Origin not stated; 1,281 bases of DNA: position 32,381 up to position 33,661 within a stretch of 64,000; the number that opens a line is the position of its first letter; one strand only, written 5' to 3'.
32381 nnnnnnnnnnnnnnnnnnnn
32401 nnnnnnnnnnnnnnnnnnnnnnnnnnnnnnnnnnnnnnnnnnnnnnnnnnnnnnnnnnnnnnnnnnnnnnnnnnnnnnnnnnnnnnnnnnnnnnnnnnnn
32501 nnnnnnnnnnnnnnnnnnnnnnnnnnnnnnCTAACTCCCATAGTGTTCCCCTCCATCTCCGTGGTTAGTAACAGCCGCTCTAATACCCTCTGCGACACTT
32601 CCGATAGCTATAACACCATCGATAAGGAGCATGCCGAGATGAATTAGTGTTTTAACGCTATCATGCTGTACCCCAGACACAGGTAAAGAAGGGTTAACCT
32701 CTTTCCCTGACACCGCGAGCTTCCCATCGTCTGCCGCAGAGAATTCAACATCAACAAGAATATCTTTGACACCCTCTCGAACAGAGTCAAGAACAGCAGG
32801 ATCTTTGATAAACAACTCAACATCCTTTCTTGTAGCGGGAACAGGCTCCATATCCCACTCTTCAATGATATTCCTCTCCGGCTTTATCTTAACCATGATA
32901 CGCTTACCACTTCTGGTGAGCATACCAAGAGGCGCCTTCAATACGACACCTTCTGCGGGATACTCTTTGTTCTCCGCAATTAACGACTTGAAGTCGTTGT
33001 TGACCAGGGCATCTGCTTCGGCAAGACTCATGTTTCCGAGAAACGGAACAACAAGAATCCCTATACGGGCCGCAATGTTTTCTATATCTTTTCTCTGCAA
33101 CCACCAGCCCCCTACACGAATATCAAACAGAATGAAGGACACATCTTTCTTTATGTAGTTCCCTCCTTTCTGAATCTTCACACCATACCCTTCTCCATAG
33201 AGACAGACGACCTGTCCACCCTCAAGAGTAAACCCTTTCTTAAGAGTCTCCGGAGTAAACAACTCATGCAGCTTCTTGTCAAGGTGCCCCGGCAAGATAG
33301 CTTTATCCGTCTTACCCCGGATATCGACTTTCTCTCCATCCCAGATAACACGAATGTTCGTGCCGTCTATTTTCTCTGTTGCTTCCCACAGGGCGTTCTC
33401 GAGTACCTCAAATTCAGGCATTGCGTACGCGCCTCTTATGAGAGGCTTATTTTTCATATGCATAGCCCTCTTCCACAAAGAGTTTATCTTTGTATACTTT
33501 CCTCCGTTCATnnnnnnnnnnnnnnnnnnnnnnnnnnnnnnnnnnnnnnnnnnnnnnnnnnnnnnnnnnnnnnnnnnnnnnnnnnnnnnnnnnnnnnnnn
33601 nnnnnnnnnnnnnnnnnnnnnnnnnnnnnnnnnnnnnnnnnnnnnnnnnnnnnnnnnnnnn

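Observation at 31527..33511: Rnl2-family RNA ligase with two unknown co-oriented genes: possible RNA-repair or anti-anticodon-nuclease module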

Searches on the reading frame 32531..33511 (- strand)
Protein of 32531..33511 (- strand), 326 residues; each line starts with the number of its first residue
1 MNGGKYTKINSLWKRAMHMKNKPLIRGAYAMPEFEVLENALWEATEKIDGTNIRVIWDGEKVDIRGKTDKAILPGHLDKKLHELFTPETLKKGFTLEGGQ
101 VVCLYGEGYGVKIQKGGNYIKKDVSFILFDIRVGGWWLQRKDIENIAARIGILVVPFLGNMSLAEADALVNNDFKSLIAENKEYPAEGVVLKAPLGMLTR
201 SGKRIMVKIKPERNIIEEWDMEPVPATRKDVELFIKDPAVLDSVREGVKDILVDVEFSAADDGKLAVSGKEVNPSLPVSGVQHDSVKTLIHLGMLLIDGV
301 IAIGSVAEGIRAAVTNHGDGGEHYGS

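Call 3: search_protein_families(library=pfam, proteins=[window:32531-33511:-], max_evalue=0.1)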
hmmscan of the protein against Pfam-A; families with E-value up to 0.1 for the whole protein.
window:32531-33511:- (326 aa): 2 families
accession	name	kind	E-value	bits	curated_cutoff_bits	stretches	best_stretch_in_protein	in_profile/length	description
PF09414.15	RNA_ligase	-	1.5e-16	61.5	27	1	42-209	3-170/171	RNA ligase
PF01068.26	DNA_ligase_A_M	-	0.0028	17.8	26.2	1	43-210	23-204/204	ATP dependent DNA ligase domain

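Call 4: search_protein_families(library=phrogs, proteins=[window:32531-33511:-], max_evalue=0.01)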
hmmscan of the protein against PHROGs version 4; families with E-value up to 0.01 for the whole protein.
window:32531-33511:- (326 aa): 3 families
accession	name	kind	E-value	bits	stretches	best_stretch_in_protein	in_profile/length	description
phrog_548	-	DNA, RNA and nucleotide metabolism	5.9e-19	69.4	1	5-212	5-231/341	RNA ligase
phrog_968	-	DNA, RNA and nucleotide metabolism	7.8e-06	26.1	1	83-195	260-374/398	RNA ligase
phrog_114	-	DNA, RNA and nucleotide metabolism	0.00072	19.2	1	6-213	207-420/634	ATP-dependent DNA ligase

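Call 7: search_solved_structures(query=window:32531-33511:-, max_evalue=1, show_alignments=3)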
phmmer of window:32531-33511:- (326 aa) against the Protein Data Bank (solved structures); distinct sequences matched with E-value up to 1: 6.
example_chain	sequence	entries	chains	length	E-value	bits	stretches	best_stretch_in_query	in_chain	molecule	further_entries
8uce_A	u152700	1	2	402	0.00058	22.3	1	44-194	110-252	ATP dependent DNA ligase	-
8ucf_A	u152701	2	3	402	0.00062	22.2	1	44-194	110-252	ATP dependent DNA ligase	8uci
1s68_A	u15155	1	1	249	0.00093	21.6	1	39-133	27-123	RNA Ligase 2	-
8ucg_A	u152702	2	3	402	0.0035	19.7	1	45-194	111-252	ATP dependent DNA ligase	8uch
2hvq_A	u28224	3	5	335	0.004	19.5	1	39-133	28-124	Hypothetical 37.6 kDa protein in Gp24-hoc intergenic region | T4 RNA ligase 2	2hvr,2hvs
2vug_A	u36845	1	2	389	0.024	17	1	44-194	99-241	PAB1020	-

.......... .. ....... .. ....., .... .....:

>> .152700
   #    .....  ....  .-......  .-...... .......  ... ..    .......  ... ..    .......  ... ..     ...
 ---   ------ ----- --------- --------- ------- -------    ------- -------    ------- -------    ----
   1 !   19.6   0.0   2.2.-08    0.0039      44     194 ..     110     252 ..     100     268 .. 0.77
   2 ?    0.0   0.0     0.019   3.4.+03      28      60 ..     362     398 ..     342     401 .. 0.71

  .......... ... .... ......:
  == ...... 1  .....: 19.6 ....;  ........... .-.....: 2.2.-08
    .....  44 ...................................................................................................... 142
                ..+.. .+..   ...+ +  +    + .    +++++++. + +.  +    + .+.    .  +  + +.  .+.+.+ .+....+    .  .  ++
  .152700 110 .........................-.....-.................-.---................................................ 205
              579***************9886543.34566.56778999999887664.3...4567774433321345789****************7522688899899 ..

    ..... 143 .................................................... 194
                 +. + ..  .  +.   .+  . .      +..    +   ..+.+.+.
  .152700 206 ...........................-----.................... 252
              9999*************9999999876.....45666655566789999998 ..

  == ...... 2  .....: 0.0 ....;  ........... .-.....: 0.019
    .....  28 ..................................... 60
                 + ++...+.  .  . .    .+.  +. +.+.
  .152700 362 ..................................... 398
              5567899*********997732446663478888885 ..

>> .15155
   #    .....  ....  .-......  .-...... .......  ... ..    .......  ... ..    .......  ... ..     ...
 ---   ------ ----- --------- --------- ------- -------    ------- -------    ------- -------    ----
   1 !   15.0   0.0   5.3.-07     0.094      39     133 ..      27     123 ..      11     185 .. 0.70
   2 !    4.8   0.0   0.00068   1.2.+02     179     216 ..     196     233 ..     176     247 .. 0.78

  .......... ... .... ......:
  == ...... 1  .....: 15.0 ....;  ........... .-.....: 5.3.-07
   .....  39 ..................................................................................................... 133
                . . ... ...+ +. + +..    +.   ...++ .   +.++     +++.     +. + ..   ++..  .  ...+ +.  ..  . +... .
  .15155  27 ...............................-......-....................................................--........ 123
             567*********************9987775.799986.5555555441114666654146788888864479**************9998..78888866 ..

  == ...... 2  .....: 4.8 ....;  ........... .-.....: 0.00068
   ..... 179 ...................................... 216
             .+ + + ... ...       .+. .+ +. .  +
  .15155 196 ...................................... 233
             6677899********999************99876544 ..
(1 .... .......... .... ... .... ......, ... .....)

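Call 8: search_protein_families(library=ncbifam, proteins=[window:32531-33511:-], max_evalue=0.1)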
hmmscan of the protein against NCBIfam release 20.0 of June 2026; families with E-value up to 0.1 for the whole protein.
window:32531-33511:- (326 aa): 4 families
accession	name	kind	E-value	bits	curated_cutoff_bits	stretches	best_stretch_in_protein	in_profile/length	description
TIGR01209.1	TIGR01209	hypoth_equivalog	0.00011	21.1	136.9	1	45-196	84-228/375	RNA ligase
TIGR02307.1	RNA_lig_RNL2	equivalog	0.0003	20.4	197.15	1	41-212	26-218/326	RNA ligase, Rnl2 family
TIGR02779.1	NHEJ_ligase_lig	equivalog_domain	0.017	14.4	227.75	1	38-197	12-171/302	non-homologous end-joining DNA ligase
NF006592.0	PRK09125.1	equivalog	0.082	11.9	200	0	40-66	44-68/283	DNA ligase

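Call 9: find_homologous_proteins(query=window:32531-33511:-)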
Query window:32531-33511:- (326 aa): 7115 proteins with E <= 0.001 among 8000 candidates; the best 120 are listed.
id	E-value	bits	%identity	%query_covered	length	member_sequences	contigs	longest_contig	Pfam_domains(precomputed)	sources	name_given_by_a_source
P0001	2.2e-214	729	100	100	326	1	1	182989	PF09414.16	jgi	-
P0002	8.0e-65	237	56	63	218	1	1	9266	PF09414.16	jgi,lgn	jgi:ATP-dependent RNA circularization protein (DNA/RNA ligase family)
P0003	2.0e-64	236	55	63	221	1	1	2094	PF09414.16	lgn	-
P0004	5.0e-64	235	54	63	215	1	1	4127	PF09414.16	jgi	jgi:hypothetical protein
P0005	1.3e-63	233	51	63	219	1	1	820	PF09414.16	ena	-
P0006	3.1e-63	232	54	63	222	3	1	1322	PF09414.16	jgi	-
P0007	6.5e-63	231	55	63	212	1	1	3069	PF09414.16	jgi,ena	-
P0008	1.5e-62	230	56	63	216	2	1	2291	PF09414.16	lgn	-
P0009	1.5e-62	230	55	63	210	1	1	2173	PF09414.16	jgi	jgi:ATP-dependent RNA circularization protein (DNA/RNA ligase family)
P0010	2.4e-62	229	56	63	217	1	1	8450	PF09414.16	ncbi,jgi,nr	ncbi:MAG: RNA ligase family protein [Prevotellaceae bacterium]|jgi:hypothetical protein|nr:RNA ligas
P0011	2.5e-62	229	56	63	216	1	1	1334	PF09414.16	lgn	-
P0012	3.0e-62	229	50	63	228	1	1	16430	PF09414.16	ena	-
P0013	1.1e-61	227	49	63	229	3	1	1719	PF09414.16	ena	-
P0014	1.5e-61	226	53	63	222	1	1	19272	PF09414.16,PF01068.27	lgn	-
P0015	2.2e-61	226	55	63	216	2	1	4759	PF09414.16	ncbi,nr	ncbi:MAG: RNA ligase family protein [Prevotellaceae bacterium]|nr:RNA ligase family protein [Prevote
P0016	4.2e-61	225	54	63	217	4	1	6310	PF09414.16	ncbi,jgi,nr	ncbi:MAG: RNA ligase family protein [Prevotellaceae bacterium]|jgi:hypothetical protein|nr:RNA ligas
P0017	8.2e-61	224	55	63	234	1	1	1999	PF09414.16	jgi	jgi:hypothetical protein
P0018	9.3e-61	224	52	63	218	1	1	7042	PF09414.16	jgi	jgi:ATP-dependent RNA circularization protein (DNA/RNA ligase family)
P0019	1.2e-60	223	51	63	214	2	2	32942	PF09414.16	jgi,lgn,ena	-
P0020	1.9e-60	223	53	63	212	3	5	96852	PF09414.16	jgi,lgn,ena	jgi:ATP-dependent RNA circularization protein (DNA/RNA ligase family)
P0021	9.0e-60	221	53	63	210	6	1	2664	PF09414.16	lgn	-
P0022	9.9e-60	220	50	63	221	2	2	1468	PF09414.16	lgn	-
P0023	1.4e-59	220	52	63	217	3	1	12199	PF09414.16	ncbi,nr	ncbi:MAG: RNA ligase family protein [Prevotellaceae bacterium]|nr:RNA ligase family protein [Prevote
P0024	1.5e-59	220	52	63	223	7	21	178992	PF09414.16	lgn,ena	-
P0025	3.5e-59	219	51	63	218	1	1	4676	PF09414.16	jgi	-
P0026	1.6e-58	217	52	63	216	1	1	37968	PF09414.16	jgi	jgi:hypothetical protein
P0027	1.9e-58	216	53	63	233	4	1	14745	PF09414.16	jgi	jgi:hypothetical protein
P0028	2.6e-58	216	53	63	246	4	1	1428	PF09414.16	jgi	-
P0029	3.0e-58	216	52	63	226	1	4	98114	PF09414.16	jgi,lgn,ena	-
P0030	3.3e-58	215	50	63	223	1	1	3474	PF09414.16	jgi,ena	-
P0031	4.2e-58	215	52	63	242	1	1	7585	PF09414.16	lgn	-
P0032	5.0e-58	215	49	64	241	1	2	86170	PF09414.16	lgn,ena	-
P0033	6.1e-58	215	48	63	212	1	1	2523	PF09414.16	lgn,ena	-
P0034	7.0e-58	214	50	63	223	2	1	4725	PF09414.16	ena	-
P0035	7.1e-58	214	52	63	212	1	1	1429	PF09414.16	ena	-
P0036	1.5e-57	213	51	63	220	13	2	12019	PF09414.16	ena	-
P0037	1.5e-57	213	52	63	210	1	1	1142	PF09414.16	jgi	-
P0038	2.1e-57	213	50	63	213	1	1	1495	PF09414.16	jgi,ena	-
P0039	2.5e-57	213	51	63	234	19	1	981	PF09414.16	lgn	-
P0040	2.9e-57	212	49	63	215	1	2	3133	PF09414.16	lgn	-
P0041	3.0e-57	212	51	63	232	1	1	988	PF09414.16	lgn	-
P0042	3.4e-57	212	51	63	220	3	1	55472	PF09414.16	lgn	-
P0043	3.5e-57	212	50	63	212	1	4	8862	PF09414.16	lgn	-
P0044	4.9e-57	212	50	63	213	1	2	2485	PF09414.16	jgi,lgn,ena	jgi:hypothetical protein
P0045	5.0e-57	212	52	63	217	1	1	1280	PF09414.16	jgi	jgi:hypothetical protein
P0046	6.0e-57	211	50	63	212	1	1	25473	PF09414.16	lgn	-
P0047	6.5e-57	211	51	63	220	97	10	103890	PF09414.16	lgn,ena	-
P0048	6.9e-57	211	52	64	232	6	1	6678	PF09414.16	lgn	-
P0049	6.9e-57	211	51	63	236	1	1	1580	PF09414.16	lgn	-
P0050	7.2e-57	211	52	63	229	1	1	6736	PF09414.16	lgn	-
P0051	8.0e-57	211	52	64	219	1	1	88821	PF09414.16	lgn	-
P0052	8.0e-57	211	50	63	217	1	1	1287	PF09414.16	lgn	-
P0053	8.3e-57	211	50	63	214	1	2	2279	PF09414.16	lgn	-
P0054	9.5e-57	211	50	63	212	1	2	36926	PF09414.16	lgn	-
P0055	1.0e-56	211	52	63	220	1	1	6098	PF09414.16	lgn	-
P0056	1.0e-56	211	52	63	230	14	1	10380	PF09414.16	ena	-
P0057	1.1e-56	210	48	63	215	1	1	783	PF09414.16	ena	-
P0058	1.2e-56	210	52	63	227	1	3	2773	PF09414.16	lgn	-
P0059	1.3e-56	210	53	63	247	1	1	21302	PF09414.16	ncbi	-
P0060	1.4e-56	210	50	60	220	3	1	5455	PF09414.16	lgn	-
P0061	1.6e-56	210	51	63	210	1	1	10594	PF09414.16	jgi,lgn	jgi:hypothetical protein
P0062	1.7e-56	210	52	59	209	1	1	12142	PF09414.16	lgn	-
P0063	1.7e-56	210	51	63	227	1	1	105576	PF09414.16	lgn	-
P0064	1.8e-56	210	50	63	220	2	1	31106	PF09414.16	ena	-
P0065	1.9e-56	210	52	63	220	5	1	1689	PF09414.16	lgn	-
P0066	1.9e-56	210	51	63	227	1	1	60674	PF09414.16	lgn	-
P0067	2.2e-56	209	51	64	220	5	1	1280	PF09414.16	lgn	-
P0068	2.2e-56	209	50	64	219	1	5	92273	PF09414.16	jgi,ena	jgi:ATP-dependent RNA circularization protein (DNA/RNA ligase family)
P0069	2.5e-56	209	46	63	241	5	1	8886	PF09414.16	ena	-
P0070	2.7e-56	209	50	63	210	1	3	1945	PF09414.16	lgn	-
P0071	3.0e-56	209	52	63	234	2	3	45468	PF09414.16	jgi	jgi:hypothetical protein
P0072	3.1e-56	209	52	63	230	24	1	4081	PF09414.16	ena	-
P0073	3.2e-56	209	51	63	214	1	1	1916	PF09414.16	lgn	-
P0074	3.8e-56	209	50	63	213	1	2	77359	PF09414.16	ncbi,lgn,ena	-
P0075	3.9e-56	209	51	63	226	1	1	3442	PF09414.16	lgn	-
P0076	4.8e-56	208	50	63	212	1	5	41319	PF09414.16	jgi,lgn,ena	-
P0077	5.5e-56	208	50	63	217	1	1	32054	PF09414.16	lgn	-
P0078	6.5e-56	208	50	63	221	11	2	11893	PF09414.16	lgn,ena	-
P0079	6.6e-56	208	49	63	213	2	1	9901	PF09414.16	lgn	-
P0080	7.4e-56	208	51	63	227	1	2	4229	PF09414.16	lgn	-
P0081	7.5e-56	208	51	63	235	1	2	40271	PF09414.16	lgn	-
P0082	7.6e-56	208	50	64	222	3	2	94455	PF09414.16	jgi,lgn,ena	jgi:ATP-dependent RNA circularization protein (DNA/RNA ligase family)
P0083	7.6e-56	208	50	63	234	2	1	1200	PF09414.16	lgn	-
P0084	7.6e-56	208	50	63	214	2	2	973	PF09414.16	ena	-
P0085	8.1e-56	208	49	63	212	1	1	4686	PF09414.16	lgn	-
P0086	8.1e-56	208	50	63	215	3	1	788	PF09414.16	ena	-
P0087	8.8e-56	207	51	63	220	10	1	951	PF09414.16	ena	-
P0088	9.7e-56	207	51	63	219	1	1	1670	PF09414.16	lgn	-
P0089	1.1e-55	207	51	63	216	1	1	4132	PF09414.16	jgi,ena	-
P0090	1.1e-55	207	50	63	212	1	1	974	PF09414.16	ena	-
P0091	1.2e-55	207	50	63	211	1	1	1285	PF09414.16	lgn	-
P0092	1.4e-55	207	49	63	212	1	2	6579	PF09414.16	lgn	-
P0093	1.5e-55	207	50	63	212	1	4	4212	PF09414.16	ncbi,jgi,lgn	jgi:ATP-dependent RNA circularization protein (DNA/RNA ligase family)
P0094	1.6e-55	207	49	64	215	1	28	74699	PF09414.16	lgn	-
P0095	1.6e-55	207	50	63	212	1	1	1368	PF09414.16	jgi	jgi:ATP-dependent RNA circularization protein (DNA/RNA ligase family)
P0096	1.7e-55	207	50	64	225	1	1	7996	PF09414.16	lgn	-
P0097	1.9e-55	206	50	63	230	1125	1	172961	PF09414.16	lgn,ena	-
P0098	1.9e-55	206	52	63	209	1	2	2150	PF09414.16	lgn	-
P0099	2.1e-55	206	50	63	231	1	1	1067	PF09414.16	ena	-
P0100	2.2e-55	206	51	63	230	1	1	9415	PF09414.16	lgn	-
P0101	2.5e-55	206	49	63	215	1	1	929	PF09414.16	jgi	-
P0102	2.5e-55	206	50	63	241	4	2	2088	PF09414.16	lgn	-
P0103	2.8e-55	206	51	63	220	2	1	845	PF09414.16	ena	-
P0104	2.9e-55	206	51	63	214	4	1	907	PF09414.16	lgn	-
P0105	3.5e-55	206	48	63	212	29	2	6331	PF09414.16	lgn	-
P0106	3.5e-55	205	50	63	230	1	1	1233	PF09414.16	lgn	-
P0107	3.5e-55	205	52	63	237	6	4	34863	PF09414.16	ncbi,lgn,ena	-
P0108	3.6e-55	205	49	63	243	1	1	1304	PF09414.16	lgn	-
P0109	3.7e-55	205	49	63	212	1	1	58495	PF09414.16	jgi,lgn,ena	-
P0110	3.8e-55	205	50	63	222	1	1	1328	PF09414.16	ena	-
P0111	4.0e-55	205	49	64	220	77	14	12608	PF09414.16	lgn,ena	-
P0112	4.6e-55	205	51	63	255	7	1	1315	PF09414.16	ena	-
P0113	4.7e-55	205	50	63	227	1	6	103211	PF09414.16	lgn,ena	-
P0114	4.8e-55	205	51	63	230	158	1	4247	PF09414.16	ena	-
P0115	5.0e-55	205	49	63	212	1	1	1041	PF09414.16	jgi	-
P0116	5.0e-55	205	51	63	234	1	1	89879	PF09414.16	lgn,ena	-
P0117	5.2e-55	205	50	64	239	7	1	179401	PF09414.16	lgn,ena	-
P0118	5.3e-55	205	49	63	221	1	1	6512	PF09414.16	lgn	-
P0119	5.4e-55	205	50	64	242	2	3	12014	PF09414.16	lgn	-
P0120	5.6e-55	205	50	63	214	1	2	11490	PF09414.16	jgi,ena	-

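Call 12: find_encoding_contigs(protein=P0001, flank=10000, max_places=3)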
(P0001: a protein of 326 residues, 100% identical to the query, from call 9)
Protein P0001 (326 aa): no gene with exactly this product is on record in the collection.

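Call 15: find_related_loci(query=window:32531-33511:-, collection=viral_contigs, flank=10000)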
Query window:32531-33511:- (326 aa) in viral_contigs; peptide patterns used: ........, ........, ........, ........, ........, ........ (x = any residue, [..] = any of these).
2 stretches matched a pattern; 1 encode a relative of the query (tblastn E <= 1e-3); 1 distinct loci.
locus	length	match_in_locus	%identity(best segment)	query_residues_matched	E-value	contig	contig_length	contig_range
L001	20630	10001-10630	42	5-210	6e-46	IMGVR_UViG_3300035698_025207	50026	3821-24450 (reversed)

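Call 26: find_related_loci(query=A1, collection=viral_contigs, flank=6000)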
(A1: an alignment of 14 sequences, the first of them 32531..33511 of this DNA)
Query A1 (326 aa) in viral_contigs; peptide patterns used: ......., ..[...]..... (x = any residue, [..] = any of these).
600 stretches matched a pattern (row limit reached: there are more); 131 encode a relative of the query (tblastn E <= 1e-3); the best 80 are kept; 80 distinct loci.
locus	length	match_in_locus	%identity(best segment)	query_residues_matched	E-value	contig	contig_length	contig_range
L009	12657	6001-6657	52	6-210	4e-63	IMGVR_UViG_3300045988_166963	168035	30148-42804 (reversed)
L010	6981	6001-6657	52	6-210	1e-62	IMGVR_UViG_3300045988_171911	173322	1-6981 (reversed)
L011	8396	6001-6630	51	6-210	6e-63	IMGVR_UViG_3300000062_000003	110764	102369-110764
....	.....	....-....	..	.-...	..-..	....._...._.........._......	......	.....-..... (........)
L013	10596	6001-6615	53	5-210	1e-62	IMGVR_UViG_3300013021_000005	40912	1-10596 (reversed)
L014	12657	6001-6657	51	6-210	4e-62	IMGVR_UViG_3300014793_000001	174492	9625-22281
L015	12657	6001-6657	50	6-210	5e-62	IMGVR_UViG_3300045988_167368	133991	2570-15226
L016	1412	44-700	51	6-210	3e-65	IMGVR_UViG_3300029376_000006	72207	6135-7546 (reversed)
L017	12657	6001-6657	51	6-210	2e-61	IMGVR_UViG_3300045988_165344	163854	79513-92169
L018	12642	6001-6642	50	1-210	5e-61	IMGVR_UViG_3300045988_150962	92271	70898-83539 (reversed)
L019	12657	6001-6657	51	6-210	6e-61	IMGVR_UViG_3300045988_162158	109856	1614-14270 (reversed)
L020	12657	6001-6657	50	6-210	4e-61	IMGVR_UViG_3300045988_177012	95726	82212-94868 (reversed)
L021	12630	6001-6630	51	5-210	3e-60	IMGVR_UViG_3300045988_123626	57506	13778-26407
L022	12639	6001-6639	50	4-210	6e-59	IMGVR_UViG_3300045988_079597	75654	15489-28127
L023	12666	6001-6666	51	3-210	5e-63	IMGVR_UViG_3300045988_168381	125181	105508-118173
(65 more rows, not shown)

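Call 49: search_solved_structures(query=A1, max_evalue=0.01, show_alignments=2)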
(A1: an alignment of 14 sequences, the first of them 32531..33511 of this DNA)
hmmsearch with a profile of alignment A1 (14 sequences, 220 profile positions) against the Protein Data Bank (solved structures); distinct sequences matched with E-value up to 0.01: 7.
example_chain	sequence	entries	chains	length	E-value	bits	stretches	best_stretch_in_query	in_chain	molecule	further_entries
1s68_A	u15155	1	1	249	5.2e-11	45.7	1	36-218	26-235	RNA Ligase 2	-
2hvq_A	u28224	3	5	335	3.9e-10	42.8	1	36-218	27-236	Hypothetical 37.6 kDa protein in Gp24-hoc intergenic region | T4 RNA ligase 2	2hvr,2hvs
6vt4_A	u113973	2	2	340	0.003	20.3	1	29-193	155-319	RNA Ligase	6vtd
5cot_A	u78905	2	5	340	0.0031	20.2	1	29-193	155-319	Naegleria gruberi RNA ligase | RNA ligase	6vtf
6vt5_A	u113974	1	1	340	0.0031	20.2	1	29-193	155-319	RNA Ligase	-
6vt3_A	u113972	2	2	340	0.0032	20.2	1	29-193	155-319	RNA Ligase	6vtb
2vug_A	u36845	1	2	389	0.0033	20.2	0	39-169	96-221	PAB1020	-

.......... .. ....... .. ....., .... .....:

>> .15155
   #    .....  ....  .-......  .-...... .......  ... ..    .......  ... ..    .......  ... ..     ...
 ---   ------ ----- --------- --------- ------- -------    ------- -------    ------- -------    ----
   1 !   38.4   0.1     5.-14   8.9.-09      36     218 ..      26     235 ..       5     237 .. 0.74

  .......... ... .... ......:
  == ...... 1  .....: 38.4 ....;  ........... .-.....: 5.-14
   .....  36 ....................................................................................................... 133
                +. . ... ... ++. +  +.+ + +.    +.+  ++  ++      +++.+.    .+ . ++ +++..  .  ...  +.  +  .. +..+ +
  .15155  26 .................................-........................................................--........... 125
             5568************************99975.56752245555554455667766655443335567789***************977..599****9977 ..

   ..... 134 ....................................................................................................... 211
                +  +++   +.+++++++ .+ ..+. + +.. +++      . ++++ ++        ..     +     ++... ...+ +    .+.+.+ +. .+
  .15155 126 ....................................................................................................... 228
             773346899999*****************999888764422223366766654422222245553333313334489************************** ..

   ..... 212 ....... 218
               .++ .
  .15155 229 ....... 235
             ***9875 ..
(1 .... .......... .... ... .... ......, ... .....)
